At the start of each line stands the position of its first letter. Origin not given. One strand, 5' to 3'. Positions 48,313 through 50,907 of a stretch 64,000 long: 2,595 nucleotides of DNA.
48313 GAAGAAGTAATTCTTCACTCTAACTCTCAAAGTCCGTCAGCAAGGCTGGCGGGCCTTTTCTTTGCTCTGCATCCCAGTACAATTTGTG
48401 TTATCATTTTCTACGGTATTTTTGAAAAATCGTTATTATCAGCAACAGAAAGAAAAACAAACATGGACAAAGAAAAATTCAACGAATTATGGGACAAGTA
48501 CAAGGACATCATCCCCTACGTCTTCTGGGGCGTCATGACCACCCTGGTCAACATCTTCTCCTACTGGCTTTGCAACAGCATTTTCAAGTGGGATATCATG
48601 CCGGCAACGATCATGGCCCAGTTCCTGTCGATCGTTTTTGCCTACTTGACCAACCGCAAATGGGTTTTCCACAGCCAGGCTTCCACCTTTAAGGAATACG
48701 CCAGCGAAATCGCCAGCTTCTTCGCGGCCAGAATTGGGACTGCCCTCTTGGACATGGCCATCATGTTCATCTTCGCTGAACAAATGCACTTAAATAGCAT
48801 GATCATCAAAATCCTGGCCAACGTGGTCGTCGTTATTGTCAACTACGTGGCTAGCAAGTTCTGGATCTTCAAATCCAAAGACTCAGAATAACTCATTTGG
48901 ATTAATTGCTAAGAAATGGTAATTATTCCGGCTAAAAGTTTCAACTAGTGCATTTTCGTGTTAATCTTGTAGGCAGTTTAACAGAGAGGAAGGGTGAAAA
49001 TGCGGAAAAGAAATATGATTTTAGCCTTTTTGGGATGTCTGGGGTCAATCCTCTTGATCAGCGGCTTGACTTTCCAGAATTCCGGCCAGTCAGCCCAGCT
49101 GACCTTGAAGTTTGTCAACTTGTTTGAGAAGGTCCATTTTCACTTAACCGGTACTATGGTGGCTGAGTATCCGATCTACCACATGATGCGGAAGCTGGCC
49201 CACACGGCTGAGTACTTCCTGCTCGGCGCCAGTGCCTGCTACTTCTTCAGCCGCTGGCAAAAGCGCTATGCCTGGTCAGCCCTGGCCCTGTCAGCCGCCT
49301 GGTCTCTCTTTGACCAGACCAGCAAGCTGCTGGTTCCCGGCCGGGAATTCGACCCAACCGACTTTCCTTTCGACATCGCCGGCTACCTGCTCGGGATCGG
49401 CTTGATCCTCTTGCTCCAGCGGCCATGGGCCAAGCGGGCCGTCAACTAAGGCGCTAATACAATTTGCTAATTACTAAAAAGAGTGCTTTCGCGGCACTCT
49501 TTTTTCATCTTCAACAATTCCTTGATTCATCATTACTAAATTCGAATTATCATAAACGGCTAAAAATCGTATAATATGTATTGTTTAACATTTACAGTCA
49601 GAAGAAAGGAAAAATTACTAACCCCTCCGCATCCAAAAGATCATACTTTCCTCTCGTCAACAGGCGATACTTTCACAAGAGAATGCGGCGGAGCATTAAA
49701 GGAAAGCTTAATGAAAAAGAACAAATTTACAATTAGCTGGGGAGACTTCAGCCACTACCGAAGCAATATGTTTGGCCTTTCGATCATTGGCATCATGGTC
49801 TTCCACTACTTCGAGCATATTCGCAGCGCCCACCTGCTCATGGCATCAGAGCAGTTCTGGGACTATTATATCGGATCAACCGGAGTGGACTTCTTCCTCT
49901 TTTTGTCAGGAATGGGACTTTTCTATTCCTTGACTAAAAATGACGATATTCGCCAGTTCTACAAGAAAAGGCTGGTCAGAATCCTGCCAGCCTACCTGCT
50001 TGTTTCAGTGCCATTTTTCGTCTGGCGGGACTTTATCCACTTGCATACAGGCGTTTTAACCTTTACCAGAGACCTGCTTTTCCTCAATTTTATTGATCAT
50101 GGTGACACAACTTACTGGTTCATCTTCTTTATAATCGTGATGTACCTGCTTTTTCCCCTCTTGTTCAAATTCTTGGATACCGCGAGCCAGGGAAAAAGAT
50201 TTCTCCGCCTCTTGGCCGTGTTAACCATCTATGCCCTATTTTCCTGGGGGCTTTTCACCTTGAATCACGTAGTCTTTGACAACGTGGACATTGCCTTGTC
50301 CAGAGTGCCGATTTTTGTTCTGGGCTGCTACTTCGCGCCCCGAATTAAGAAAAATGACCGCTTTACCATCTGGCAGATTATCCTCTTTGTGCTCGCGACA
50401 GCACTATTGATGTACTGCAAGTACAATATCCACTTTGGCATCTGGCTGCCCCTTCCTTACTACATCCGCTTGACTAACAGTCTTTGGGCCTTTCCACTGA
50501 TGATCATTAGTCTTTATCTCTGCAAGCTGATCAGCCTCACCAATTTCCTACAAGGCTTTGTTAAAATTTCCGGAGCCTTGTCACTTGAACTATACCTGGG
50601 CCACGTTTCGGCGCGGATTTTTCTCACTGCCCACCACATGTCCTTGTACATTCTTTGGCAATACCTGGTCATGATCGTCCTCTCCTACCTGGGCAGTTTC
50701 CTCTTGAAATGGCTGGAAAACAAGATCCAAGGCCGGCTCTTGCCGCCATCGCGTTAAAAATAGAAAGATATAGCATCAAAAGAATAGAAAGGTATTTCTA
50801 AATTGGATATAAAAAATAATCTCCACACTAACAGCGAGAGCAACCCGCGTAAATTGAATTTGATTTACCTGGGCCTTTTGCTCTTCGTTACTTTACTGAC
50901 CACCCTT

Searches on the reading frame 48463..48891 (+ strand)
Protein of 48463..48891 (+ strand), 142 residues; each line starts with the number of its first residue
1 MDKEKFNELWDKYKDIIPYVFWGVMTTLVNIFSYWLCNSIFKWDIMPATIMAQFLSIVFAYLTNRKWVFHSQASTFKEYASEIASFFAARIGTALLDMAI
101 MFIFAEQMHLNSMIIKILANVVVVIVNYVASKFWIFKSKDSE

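Call 33: search_protein_families(library=pfam, proteins=[window:48463-48891:+], max_evalue=0.001)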
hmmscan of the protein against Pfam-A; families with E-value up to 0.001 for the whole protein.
window:48463-48891:+ (142 aa): 1 family
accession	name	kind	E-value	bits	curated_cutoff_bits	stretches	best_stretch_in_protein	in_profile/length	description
PF04138.20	GtrA_DPMS_TM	-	1e-24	87.4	26.1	1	19-136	2-117/117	GtrA/DPMS, transmembrane domain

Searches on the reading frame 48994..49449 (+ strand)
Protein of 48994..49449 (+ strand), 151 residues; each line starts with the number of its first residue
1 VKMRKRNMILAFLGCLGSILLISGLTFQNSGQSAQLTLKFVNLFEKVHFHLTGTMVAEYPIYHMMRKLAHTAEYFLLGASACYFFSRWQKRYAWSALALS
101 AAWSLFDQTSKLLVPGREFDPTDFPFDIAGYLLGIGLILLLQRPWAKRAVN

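Call 33: search_protein_families(library=pfam, proteins=[window:48994-49449:+], max_evalue=0.001)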
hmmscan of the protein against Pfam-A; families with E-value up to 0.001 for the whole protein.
window:48994-49449:+ (151 aa): 1 family
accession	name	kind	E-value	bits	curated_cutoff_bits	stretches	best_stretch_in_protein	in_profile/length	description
PF04892.17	VanZ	-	3.5e-14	54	30.1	1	19-141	5-125/126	VanZ like family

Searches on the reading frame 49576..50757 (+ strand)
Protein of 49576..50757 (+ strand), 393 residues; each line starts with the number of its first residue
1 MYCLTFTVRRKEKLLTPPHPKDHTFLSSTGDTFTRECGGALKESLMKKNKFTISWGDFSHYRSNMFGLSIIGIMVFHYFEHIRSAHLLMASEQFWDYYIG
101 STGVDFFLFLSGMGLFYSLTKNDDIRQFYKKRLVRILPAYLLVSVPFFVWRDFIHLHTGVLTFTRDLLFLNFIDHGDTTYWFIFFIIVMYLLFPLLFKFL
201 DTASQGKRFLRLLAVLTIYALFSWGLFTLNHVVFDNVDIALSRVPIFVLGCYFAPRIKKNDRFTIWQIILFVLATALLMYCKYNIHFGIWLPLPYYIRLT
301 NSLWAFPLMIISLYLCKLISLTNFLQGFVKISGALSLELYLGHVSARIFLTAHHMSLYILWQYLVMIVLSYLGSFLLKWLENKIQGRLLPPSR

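Call 33: search_protein_families(library=pfam, proteins=[window:49576-50757:+], max_evalue=0.001)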
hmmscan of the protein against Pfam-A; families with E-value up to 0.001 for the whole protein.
window:49576-50757:+ (393 aa): 1 family
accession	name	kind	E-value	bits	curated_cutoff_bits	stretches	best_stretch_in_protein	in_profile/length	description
PF01757.29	Acyl_transf_3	-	2.3e-24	86.5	31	1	67-378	9-325/326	Acyltransferase domain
